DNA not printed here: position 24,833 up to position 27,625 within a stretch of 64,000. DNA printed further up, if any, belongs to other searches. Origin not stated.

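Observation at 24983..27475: Rad50-like zinc-hook ATPase with C-terminal nuclease-like/Zn-ribbon domain next to a type IIG RM gene: candidate RloC/PrrC-type tRNA anticodon nuclease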

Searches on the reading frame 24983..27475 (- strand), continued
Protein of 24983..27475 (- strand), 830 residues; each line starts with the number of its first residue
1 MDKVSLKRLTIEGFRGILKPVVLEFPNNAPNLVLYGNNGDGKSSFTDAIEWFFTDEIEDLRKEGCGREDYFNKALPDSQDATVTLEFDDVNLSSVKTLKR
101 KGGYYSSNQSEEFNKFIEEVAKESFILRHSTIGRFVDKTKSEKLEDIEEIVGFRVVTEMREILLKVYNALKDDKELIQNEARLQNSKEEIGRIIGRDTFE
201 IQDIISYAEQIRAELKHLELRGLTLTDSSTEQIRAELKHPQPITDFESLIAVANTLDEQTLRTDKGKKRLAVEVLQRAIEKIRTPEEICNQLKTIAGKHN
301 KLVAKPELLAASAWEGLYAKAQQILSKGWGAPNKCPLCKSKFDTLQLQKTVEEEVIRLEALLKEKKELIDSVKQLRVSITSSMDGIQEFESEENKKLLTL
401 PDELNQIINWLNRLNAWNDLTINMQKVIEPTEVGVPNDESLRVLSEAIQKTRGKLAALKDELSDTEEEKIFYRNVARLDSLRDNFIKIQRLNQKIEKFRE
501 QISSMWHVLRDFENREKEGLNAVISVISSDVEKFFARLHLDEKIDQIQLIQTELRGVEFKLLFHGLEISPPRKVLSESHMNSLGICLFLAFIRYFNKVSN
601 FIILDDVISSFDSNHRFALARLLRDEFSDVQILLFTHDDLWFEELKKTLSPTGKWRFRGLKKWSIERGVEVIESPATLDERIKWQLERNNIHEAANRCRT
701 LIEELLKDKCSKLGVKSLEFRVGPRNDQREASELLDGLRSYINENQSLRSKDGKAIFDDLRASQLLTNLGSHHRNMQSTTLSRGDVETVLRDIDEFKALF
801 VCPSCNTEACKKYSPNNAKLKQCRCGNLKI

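Call 50: search_solved_structures(query=A1, max_evalue=1)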
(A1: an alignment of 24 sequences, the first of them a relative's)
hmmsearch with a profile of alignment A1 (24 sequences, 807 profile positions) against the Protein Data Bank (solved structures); distinct sequences matched with E-value up to 1: 66 (the best 60 are shown).
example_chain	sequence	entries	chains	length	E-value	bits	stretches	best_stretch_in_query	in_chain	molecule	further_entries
6zz6_B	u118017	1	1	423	5.8e-14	54.4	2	408-616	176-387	Structural maintenance of chromosomes protein 3,Structural maintenance of chromosomes prot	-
1e69_A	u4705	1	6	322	2.2e-12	49.2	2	6-105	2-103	CHROMOSOME SEGREGATION SMC PROTEIN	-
3zgx_A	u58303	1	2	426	2.8e-10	42.2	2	394-618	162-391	CHROMOSOME PARTITION PROTEIN SMC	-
3qku_A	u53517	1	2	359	3.6e-10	41.9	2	439-620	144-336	DNA double-strand break repair rad50 ATPase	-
3qkt_A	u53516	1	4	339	4.9e-10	41.4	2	5-74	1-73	DNA double-strand break repair rad50 ATPase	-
4nci_A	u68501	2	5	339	6.8e-10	41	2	5-74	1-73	DNA double-strand break repair Rad50 ATPase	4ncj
4nck_A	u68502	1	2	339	7.9e-10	40.7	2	5-74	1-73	DNA double-strand break repair Rad50 ATPase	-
8roj_A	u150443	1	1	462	1.1e-09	40.3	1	7-91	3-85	Structural maintenance of chromosomes protein 3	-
8p0a_B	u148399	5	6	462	1.8e-09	39.6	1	7-91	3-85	Structural maintenance of chromosomes protein 3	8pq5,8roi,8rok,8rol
4nch_A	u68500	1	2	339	2.5e-09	39.1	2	5-74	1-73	DNA double-strand break repair Rad50 ATPase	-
5xg3_A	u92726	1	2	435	2.5e-09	39.1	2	364-618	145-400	Chromosome partition protein Smc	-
5xns_A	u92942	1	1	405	1.2e-08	36.8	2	465-620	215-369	Chromosome partition protein Smc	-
9f5w_A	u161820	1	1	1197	3.6e-08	35.3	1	334-623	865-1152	Structural maintenance of chromosomes protein 2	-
5xei_A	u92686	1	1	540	4.3e-08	35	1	335-621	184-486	Chromosome partition protein Smc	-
8roh_A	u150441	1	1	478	6.2e-08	34.5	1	7-91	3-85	Structural maintenance of chromosomes protein 3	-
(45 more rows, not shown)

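Call 52: search_protein_families(library=pfam, proteins=[L061:8303-8938:-, L069:928-3024:+, L052:8106-8339:+, L049:5223-8348:+, L021:3217-4617:+, L032:12449-14317:+, L065:7532-8149:+, L050:3487-5229:+, L082:11680-13977:+, L064:3615-6392:+], max_evalue=0.01)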
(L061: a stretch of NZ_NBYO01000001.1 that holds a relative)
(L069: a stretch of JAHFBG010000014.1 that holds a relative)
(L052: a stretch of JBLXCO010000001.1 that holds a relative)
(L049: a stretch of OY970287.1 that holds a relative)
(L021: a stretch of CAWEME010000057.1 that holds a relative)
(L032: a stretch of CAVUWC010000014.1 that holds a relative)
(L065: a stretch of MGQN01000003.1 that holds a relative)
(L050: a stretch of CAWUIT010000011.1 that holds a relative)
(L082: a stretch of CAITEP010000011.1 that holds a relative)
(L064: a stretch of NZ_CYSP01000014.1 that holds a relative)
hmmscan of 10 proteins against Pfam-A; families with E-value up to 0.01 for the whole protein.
L061:8303-8938:- (211 aa): 0 families

L069:928-3024:+ (698 aa): 2 families
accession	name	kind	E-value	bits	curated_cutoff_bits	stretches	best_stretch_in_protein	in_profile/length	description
PF01555.25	N6_N4_Mtase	-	4.9e-44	151.3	26.7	1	128-371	1-219/221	DNA methylase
PF02086.21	MethyltransfD12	-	0.0014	18.9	22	0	321-433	7-112/253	D12 class N6 adenine-specific DNA methyltransferase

L052:8106-8339:+ (77 aa): 0 families

L049:5223-8348:+ (1041 aa): 3 families
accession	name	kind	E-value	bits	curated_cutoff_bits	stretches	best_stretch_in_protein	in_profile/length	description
PF19778.5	RE_endonuc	-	6.4e-34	116.5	23.4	1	923-1030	1-107/108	Endonuclease domain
PF04851.21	ResIII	-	6.4e-13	49.4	22.5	1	104-268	21-162/164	Type III restriction enzyme, res subunit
PF00270.35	DEAD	-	1.9e-06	28.1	26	1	105-205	13-107/167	DEAD/DEAH box helicase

L021:3217-4617:+ (466 aa): 3 families
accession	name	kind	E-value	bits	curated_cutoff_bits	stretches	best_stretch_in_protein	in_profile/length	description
PF00589.27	Phage_integrase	-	2.8e-18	66.7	27.1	1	277-436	2-169/172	Phage integrase family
PF14659.12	Phage_int_SAM_3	-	0.0015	19.2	22.6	1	147-199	1-55/58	Phage integrase, N-terminal SAM-like domain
PF22951.1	3HBD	-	0.0042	17.7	27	1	139-209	25-95/100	Three-helical bundle domain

L032:12449-14317:+ (622 aa): 4 families
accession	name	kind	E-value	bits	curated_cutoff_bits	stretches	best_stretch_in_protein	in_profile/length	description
PF02518.31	HATPase_c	-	1.4e-12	48.4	26.4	1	519-606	6-109/111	Histidine kinase-, DNA gyrase B-, and HSP90-like ATPase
PF07730.19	HisKA_3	-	3.2e-12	47.3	24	1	409-474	1-66/68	Histidine kinase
PF04392.18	ABC_sub_bind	-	5.3e-06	26.3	25.9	1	110-334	57-279/293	ABC transporter substrate binding protein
PF13581.12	HATPase_c_2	-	0.00026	21.5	27.4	1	523-583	36-111/127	Histidine kinase-like ATPase domain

L065:7532-8149:+ (205 aa): 0 families

L050:3487-5229:+ (580 aa): 3 families
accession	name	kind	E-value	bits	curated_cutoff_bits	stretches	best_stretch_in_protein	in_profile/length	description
PF13749.12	HATPase_c_4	-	4.9e-15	55.7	26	1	317-407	1-88/89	Putative ATP-dependent DNA helicase recG C-terminal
PF04326.19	SLFN_AlbA_2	-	1.7e-14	54.8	25.3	1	17-143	1-116/118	Schlafen, AlbA_2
PF21247.3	Fic-like_C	-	1.9e-13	50.5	27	1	508-568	3-64/64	Filamentation induced by cAMP protein Fic-like, C-terminal domain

L082:11680-13977:+ (765 aa): 1 family
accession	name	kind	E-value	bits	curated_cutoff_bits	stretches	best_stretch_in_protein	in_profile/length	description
PF13166.12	AAA_13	-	2.6e-101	340.9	36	1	12-733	3-698/713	AAA domain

L064:3615-6392:+ (925 aa): 4 families
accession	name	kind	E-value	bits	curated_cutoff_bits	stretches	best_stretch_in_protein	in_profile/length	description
PF04851.21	ResIII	-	1.3e-21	77.6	22.5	1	76-263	7-163/164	Type III restriction enzyme, res subunit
PF00271.37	Helicase_C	-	5.5e-05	23.8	23.5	1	367-449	31-108/110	Helicase conserved C-terminal domain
PF19778.5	RE_endonuc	-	0.00039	20.7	23.4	1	798-875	2-83/108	Endonuclease domain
PF18766.7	SWI2_SNF2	-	0.0021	18.2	26.7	1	204-293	110-187/221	SWI2/SNF2 ATPase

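Call 55: predict_structure(alignment_id=A1)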
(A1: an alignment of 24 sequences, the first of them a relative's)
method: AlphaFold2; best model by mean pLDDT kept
length: 830 residues; sequences in the alignment: 24
mean_pLDDT: 82.6   pTM: 0.55
mean pLDDT of the five models: 82.6, 81.8, 80.9, 79.1, 78.8
residues with pLDDT >= 90: 198; 70-90: 537; 50-70: 68; < 50: 27
segments of 3 or more residues with pLDDT < 50: 221-238, 770-776
pLDDT, mean of each block of 10 residues (from residue 1): 87 94 81 90 94 89 85 91 94 94 92 92 86 75 66 72 90 88 88 85 89 76 44 47 85 83 81 88 89 91 82 79 76 74 84 85 85 89 90 83 89 90 80 86 92 89 76 85 91 94 92 86 86 89 82 77 81 79 90 86 87 84 89 90 85 85 87 81 83 78 81 73 56 80 74 69 54 52 79 82 86 84 87
secondary structure, 60 per line:
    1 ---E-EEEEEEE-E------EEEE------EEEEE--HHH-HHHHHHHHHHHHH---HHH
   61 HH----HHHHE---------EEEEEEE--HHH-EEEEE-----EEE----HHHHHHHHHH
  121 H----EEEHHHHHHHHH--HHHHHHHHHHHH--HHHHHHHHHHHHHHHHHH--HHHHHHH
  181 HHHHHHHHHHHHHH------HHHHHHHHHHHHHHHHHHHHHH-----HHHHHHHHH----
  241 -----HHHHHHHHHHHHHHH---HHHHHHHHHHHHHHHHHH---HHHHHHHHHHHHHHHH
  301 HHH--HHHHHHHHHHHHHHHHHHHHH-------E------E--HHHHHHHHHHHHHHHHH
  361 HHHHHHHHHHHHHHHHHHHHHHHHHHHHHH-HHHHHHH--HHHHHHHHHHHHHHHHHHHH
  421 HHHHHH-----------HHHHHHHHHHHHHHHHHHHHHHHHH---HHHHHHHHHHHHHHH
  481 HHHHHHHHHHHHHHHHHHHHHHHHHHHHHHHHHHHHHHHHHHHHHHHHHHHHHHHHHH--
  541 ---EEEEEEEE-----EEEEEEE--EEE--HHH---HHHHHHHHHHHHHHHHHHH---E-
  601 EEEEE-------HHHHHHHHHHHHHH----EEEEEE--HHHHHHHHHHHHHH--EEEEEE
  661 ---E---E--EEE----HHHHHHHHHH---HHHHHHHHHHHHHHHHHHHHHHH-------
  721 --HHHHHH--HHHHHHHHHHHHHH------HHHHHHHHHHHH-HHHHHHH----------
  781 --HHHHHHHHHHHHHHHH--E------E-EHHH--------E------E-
elements in order (helices of 4 or more, strands of 3 or more residues): E6-12 E21-24 E31-35 H42-54 H58-62 H67-70 E81-87 E94-98 E104-106 H111-121 E126-128 H129-137 H140-151 H154-171 H174-194 H201-222 H228-236 H246-260 H264-281 H285-303 H306-326 H344-390 H392-398 H401-426 H438-462 H466-538 E544-551 E557-563 E566-568 H577-595 E601-605 H613-626 E631-636 H639-652 E655-660 E671-673 H678-687 H691-713 H723-728 H731-744 H751-762 H764-770 H783-798

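Call 60: find_homologous_proteins(query=L082:11680-13977:+, max_evalue=1e-10)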
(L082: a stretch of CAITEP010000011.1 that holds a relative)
Query L082:11680-13977:+ (765 aa): 294 proteins with E <= 1e-10 among 8000 candidates; the best 120 are listed.
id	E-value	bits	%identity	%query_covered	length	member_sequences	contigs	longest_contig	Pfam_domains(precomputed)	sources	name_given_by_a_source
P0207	0.0e+0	1678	100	100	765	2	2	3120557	PF13166.13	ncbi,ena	-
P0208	0.0e+0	1275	75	100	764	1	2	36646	PF13166.13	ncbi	-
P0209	0.0e+0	1259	73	100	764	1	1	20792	PF13166.13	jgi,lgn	-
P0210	0.0e+0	1252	74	100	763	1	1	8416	PF13166.13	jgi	jgi:wobble nucleotide-excising tRNase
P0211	0.0e+0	1236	72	100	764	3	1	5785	PF13166.13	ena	-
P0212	0.0e+0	1105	67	100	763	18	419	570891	PF13166.13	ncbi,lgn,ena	-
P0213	0.0e+0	1100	66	100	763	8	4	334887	PF13166.13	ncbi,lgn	-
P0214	0.0e+0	1085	66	100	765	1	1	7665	PF13166.13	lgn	-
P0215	0.0e+0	1041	62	100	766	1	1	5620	PF13166.13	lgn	-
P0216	0.0e+0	1039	64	100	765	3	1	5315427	PF13166.13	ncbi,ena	-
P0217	0.0e+0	1037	64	100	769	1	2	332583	PF13166.13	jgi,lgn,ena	-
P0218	0.0e+0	1035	61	100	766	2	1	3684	PF13166.13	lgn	-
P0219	0.0e+0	1033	63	100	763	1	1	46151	PF13166.13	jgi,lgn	-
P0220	0.0e+0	1012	62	100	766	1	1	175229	PF13166.13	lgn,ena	-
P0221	3.4e-294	996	60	100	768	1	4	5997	PF13166.13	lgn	-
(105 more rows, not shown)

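Call 65: search_protein_families(library=pfam, proteins=[L044:8361-8816:+, L036:8306-8782:+, L019:8312-8755:-, L011:7072-7731:+, L002:44-661:+, L044:8823-9005:+, L008:7324-7638:+, L052:8106-8339:+, L065:7532-8149:+, L047:11409-11693:+], max_evalue=1)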
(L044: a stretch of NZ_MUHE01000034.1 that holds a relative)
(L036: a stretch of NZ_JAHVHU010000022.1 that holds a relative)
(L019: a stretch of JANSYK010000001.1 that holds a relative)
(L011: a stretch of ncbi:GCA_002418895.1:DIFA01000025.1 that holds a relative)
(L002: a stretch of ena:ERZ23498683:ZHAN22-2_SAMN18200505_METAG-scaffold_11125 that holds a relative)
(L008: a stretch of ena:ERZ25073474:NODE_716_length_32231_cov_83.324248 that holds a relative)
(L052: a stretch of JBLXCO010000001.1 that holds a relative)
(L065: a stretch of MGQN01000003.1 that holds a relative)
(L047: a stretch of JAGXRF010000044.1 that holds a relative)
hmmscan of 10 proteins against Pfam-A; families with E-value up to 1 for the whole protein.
L044:8361-8816:+ (151 aa): 2 families
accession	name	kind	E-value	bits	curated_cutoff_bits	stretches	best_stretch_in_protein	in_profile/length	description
PF20815.3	GIY_YIG_2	-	0.0016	18.8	22.4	1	44-82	29-65/153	GIY-YIG catalytic domain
PF01541.30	GIY-YIG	-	0.0024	18.6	22.6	1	28-93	3-53/78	GIY-YIG catalytic domain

L036:8306-8782:+ (158 aa): 1 family
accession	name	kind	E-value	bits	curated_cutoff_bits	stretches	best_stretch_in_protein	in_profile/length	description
PF20815.3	GIY_YIG_2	-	0.0013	19.2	22.4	1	49-90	27-66/153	GIY-YIG catalytic domain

L019:8312-8755:- (147 aa): 1 family
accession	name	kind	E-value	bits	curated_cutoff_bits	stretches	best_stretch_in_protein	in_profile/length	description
PF20815.3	GIY_YIG_2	-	0.016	15.6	22.4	1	40-71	29-58/153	GIY-YIG catalytic domain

L011:7072-7731:+ (219 aa): 1 family
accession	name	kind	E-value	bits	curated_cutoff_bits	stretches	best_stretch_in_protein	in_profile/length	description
PF01997.21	Translin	-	0.0012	19.3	25.9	1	111-182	115-186/205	Translin family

L002:44-661:+ (205 aa): 0 families

L044:8823-9005:+ (60 aa): 4 families
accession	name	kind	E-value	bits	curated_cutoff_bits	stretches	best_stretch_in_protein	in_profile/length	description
PF08946.15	Osmo_CC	-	7.8e-05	23.3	24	1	6-32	4-31/46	Osmosensory transporter coiled coil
PF23831.1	DUF7201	-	0.038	14.1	27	1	2-34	16-48/142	Coiled-coil region of unknown function (DUF7201)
PF10073.14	GapR_DNA-bd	-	0.067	13.2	22.6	1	10-47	3-40/72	GapR-like, DNA-binding domain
PF10960.13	Holin_BhlA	-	0.18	12.3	22.6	1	3-32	39-68/70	BhlA holin family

L008:7324-7638:+ (104 aa): 0 families

L052:8106-8339:+ (77 aa): 2 families
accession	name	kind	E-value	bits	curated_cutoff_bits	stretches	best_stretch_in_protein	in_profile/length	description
PF18002.7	T6_Ig_like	-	0.012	15.9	25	1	19-57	29-66/145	T6 antigen Ig like domain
PF13619.11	KTSC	-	0.11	12.7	25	1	18-72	10-58/58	KTSC domain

L065:7532-8149:+ (205 aa): 0 families

L047:11409-11693:+ (94 aa): 0 families
